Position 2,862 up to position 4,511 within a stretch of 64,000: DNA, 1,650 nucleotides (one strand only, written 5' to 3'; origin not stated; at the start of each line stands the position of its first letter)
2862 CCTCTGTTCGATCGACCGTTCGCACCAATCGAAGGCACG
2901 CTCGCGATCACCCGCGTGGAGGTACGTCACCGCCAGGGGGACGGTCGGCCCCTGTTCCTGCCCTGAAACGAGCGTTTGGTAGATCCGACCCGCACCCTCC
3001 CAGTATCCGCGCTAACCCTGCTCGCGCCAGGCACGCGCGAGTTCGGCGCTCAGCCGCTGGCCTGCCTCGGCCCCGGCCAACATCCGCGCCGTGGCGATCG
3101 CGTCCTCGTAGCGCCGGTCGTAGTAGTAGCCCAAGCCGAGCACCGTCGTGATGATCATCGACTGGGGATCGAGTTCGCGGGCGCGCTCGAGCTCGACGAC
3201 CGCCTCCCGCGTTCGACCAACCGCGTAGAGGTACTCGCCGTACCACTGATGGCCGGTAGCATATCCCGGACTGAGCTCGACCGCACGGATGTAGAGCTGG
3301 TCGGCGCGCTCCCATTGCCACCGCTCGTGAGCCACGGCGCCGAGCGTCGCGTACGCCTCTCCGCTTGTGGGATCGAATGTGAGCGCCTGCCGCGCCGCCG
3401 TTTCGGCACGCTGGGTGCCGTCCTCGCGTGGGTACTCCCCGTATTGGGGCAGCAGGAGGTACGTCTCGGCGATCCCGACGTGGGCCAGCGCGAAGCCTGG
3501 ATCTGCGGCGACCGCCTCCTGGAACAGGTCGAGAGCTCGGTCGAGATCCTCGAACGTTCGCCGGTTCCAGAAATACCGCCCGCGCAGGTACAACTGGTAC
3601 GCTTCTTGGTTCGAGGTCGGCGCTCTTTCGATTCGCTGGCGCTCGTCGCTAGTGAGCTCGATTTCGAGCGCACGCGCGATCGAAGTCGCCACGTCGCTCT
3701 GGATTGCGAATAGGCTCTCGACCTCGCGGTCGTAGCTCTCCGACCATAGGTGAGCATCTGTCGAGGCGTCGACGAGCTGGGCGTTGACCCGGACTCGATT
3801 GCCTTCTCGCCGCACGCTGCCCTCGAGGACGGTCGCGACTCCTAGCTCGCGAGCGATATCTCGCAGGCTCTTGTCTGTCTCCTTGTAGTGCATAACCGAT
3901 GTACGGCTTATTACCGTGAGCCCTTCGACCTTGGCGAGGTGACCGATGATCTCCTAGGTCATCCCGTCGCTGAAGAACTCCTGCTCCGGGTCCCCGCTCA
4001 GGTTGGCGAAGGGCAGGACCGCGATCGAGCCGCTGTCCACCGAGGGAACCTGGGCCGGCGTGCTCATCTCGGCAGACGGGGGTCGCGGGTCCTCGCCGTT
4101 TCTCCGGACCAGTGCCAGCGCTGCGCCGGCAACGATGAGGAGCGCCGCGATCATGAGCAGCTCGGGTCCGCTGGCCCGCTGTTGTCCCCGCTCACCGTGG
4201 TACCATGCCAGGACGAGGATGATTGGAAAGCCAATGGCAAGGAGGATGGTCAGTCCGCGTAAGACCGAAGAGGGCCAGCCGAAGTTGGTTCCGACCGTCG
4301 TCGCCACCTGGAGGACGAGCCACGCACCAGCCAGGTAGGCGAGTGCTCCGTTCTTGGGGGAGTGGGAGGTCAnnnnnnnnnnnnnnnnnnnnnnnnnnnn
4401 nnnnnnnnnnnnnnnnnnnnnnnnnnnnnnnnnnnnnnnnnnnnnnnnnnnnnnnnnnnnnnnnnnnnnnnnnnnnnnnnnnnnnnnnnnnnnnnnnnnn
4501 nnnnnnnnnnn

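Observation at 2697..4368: TolB_N–TPR paralogue carries two in-frame TAG (amber) codons while the cyclase-containing paralogue at the window start is intact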

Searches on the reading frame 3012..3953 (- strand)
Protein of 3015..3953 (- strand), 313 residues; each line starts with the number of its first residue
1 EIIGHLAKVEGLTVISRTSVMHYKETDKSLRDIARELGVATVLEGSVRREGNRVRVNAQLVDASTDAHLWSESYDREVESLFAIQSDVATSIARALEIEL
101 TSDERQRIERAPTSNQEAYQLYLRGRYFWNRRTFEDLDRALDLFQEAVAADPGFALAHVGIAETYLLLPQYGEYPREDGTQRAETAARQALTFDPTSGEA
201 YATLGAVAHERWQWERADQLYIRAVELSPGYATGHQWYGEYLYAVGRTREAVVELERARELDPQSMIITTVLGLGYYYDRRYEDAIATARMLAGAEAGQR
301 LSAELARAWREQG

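Call 15: find_encoding_contigs(protein=window:3012-3893:-, flank=10000, max_places=10)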
Protein window:3012-3893:- (293 aa): no gene with exactly this product is on record in the collection.

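Call 49: list_cluster_members(proteins=[window:3012-3893:-, window:2128-2715:-, window:1662-2117:-, P0121, window:2697-2930:-])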
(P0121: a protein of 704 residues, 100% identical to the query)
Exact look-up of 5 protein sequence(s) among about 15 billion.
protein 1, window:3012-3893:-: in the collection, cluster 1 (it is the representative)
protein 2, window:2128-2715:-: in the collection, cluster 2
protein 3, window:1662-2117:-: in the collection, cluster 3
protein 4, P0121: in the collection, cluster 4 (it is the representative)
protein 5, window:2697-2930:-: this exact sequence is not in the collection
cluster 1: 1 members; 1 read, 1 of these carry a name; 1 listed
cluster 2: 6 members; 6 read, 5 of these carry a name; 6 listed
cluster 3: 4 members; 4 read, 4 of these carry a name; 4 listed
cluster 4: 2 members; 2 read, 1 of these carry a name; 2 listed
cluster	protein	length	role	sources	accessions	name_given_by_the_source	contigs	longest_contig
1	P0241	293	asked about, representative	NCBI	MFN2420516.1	MAG: hypothetical protein ABR527_03965 [Gemmatimonadota bacterium]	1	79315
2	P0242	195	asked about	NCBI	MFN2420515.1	MAG: L,D-transpeptidase [Gemmatimonadota bacterium]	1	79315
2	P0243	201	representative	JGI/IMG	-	lipoprotein-anchoring transpeptidase ErfK/SrfK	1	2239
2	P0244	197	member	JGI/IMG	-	lipoprotein-anchoring transpeptidase ErfK/SrfK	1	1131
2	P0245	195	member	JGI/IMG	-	lipoprotein-anchoring transpeptidase ErfK/SrfK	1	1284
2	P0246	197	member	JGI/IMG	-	lipoprotein-anchoring transpeptidase ErfK/SrfK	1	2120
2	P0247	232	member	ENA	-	-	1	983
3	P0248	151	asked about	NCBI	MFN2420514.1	MAG: hypothetical protein ABR527_03955 [Gemmatimonadota bacterium]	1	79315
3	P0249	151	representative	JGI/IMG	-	hypothetical protein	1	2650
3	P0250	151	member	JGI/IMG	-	hypothetical protein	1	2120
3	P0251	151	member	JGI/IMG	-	hypothetical protein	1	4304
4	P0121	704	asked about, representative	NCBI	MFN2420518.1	MAG: thiamine pyrophosphate-dependent enzyme [Gemmatimonadota bacterium]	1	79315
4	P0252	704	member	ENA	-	-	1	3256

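Call 50: find_encoding_contigs(protein=P0251, flank=6000, max_places=4)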
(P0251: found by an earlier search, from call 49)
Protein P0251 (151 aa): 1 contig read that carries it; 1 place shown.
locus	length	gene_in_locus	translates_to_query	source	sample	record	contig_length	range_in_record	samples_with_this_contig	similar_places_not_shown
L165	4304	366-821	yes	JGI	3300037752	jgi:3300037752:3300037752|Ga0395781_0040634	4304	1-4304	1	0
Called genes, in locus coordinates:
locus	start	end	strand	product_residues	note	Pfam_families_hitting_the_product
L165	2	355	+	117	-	?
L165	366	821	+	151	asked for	-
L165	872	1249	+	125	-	PF01894:YjbQ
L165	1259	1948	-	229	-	-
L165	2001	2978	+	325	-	-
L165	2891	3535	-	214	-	PF02129:Peptidase_S15, PF12146:Hydrolase_4, PF00561:Abhydrolase_1, PF20408:Abhydrolase_11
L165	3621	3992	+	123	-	-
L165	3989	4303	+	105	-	?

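Call 51: find_encoding_contigs(protein=P0252, flank=6000, max_places=4)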
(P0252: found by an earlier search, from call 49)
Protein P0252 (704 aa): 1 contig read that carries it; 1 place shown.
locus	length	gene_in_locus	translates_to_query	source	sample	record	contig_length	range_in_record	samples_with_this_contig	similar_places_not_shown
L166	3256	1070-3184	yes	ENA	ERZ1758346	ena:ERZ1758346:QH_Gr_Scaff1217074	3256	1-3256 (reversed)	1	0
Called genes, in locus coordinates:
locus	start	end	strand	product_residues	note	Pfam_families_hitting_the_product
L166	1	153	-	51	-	?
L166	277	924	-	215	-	PF01966:HD (weak)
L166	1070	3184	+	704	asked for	PF00676:E1_dh, PF02779:Transket_pyr, PF02780:Transketolase_C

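Call 52: find_encoding_contigs(protein=P0243, flank=6000, max_places=4)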
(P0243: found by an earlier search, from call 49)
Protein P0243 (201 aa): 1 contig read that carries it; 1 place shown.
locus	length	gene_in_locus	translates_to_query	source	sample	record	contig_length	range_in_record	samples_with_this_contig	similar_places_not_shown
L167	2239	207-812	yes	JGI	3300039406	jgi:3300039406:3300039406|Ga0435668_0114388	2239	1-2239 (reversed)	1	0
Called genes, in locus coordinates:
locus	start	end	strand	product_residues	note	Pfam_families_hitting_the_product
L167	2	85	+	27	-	?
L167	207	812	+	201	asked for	PF03734:YkuD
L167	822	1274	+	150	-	-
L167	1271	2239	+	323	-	?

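Call 58: find_homologous_proteins(query=window:3015-3953:-, max_evalue=1e-40)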
Query window:3015-3953:- (313 aa): 743 proteins with E <= 1e-40 among 8000 candidates; the best 120 are listed.
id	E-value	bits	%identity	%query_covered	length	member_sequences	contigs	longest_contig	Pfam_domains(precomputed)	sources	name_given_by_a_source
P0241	3.5e-186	636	100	94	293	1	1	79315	PF14559.13,PF13431.13,PF13414.13,PF00515.35,PF13428.13,PF07719.24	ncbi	ncbi:MAG: hypothetical protein ABR527_03965 [Gemmatimonadota bacterium]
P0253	1.9e-87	311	51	91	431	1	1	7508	PF13431.13,PF25062.2,PF13414.13,PF13176.13,PF13428.13,PF13374.13,PF14559.13,PF24575.2,PF00515.35,PF13424.13,PF21033.5,PF13432.13,PF13181.13,PF07719.24,PF13174.13,PF20308.5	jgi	-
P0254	8.2e-87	309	51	88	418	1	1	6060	PF25063.1,PF13431.13,PF23914.2,PF13414.13,PF21545.4,PF13428.13,PF13374.13,PF14559.13,PF00515.35,PF13424.13,PF13432.13,PF13181.13,PF07719.24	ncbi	-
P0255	6.4e-84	300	49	91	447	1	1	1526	PF13431.13,PF23914.2,PF13414.13,PF13176.13,PF13428.13,PF13374.13,PF14559.13,PF00515.35,PF12895.14,PF13424.13,PF21033.5,PF13432.13,PF13181.13,PF07719.24,PF13174.13,PF20308.5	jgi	jgi:TolB-like protein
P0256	1.1e-83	299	51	93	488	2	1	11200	PF14559.13,PF13431.13,PF13414.13,PF00515.35,PF13424.13,PF21033.5,PF13432.13,PF13428.13,PF13181.13,PF07719.24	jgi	jgi:serine/threonine-protein kinase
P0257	1.5e-81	292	49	88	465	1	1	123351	PF13431.13,PF13414.13,PF13428.13,PF07721.21,PF14559.13,PF00515.35,PF13424.13,PF21033.5,PF13432.13,PF13181.13,PF07719.24,PF13174.13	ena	-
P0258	2.1e-81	292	46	95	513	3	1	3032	PF14559.13,PF13431.13,PF13414.13,PF00515.35,PF13176.13,PF21033.5,PF13432.13,PF13428.13,PF13181.13,PF07719.24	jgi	-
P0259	2.5e-81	291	51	93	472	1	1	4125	PF13431.13,PF23914.2,PF13414.13,PF13176.13,PF13428.13,PF14559.13,PF00515.35,PF13424.13,PF21033.5,PF13432.13,PF13181.13,PF07719.24,PF13174.13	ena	-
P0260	1.8e-80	289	50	93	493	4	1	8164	PF14559.13,PF13431.13,PF13414.13,PF00515.35,PF13424.13,PF13432.13,PF13428.13,PF07719.24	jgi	jgi:TolB-like protein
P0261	3.6e-80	288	50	92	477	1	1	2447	PF13431.13,PF23914.2,PF13414.13,PF13428.13,PF14559.13,PF00515.35,PF12895.14,PF13424.13,PF21033.5,PF13432.13,PF13181.13,PF07719.24,PF13174.13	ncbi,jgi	jgi:TolB-like protein/Flp pilus assembly protein TadD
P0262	4.7e-80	287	47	93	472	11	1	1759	PF14559.13,PF13431.13,PF13414.13,PF00515.35,PF12895.14,PF13424.13,PF21033.5,PF13432.13,PF13428.13,PF13181.13,PF07719.24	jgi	-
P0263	5.9e-80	287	50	93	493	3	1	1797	PF14559.13,PF13431.13,PF13414.13,PF00515.35,PF13424.13,PF13432.13,PF13428.13,PF07719.24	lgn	-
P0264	7.3e-80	287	50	93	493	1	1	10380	PF14559.13,PF13431.13,PF13414.13,PF00515.35,PF13424.13,PF13432.13,PF13428.13,PF13429.13,PF07719.24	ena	-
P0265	2.7e-79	285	48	93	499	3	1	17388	PF13431.13,PF13414.13,PF13176.13,PF13428.13,PF14559.13,PF00515.35,PF13424.13,PF21033.5,PF13432.13,PF13181.13,PF07719.24,PF13174.13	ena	-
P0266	5.1e-79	284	45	93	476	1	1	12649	PF07721.21,PF14559.13,PF13431.13,PF13414.13,PF00515.35,PF13424.13,PF21033.5,PF13432.13,PF13428.13,PF13181.13,PF07719.24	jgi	jgi:TolB-like protein/Flp pilus assembly protein TadD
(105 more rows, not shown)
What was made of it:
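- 3012..3893 (-): Fragment annotated in the public record as hypothetical protein ABR527_03965 (MFN2420516.1, 293 aa). Exact look-up (calls 49, 58).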

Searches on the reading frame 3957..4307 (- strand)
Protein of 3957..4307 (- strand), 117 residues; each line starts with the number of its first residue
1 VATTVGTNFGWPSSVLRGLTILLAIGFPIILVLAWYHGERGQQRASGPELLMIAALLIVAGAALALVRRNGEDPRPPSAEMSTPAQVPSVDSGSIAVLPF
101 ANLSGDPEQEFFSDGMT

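Call 59: list_cluster_members(proteins=[window:3957-4307:-, window:3957-4154:-, window:2700-2930:-, window:3957-4067:-])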
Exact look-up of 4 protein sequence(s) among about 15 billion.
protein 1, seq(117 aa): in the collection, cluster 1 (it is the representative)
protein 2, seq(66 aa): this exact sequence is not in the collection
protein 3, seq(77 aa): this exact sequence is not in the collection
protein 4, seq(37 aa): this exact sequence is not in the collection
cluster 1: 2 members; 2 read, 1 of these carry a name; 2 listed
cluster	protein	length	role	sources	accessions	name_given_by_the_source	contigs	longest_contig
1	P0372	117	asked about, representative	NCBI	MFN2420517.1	MAG: hypothetical protein ABR527_03970 [Gemmatimonadota bacterium]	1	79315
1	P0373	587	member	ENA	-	-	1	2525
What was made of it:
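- NCBI annotates both as hypothetical proteins (calls 49, 59).
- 3957..4307 (-): Fragment annotated in the public record as hypothetical protein ABR527_03970 (MFN2420517.1, 117 aa, GTG start inside the first TM helix). Exact look-up (call 59).
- Tried and rejected: The orthologue P0373 was reached only through the 90% cluster of the 117-aa N-terminal fragment (call 59).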

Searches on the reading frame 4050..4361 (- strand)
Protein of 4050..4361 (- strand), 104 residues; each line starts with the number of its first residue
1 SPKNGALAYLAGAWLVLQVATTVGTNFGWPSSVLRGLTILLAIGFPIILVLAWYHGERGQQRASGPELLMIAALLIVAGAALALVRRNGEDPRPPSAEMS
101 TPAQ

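Call 29: search_protein_families(library=pfam, proteins=[window:4050-4361:-], max_evalue=10)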
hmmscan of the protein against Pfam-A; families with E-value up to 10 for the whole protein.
seq(104 aa): 7 families
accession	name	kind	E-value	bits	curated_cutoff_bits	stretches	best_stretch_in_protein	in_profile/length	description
PF18183.6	SLATT_2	-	0.053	13.8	25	1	50-88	33-71/192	SMODS and SLOG-associating 2TM effector domain 2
PF13567.11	DUF4131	-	0.066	13.3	31.6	1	37-92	7-58/165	Domain of unknown function (DUF4131)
PF00746.26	Gram_pos_anchor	-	0.073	13.5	20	1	68-88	19-39/43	LPXTG cell wall anchor motif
PF09925.14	DUF2157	-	0.24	11.5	32.4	1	6-82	37-111/146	Predicted membrane protein (DUF2157)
PF03239.20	FTR1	-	0.26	11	25.3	1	5-52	152-199/284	Iron permease FTR1 family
PF11992.13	TgpA_N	-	1.1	8.6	30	1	25-85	116-176/333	TgpA N-terminal domain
PF04024.17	PspC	-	9.9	6.5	25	1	19-50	15-47/58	PspC domain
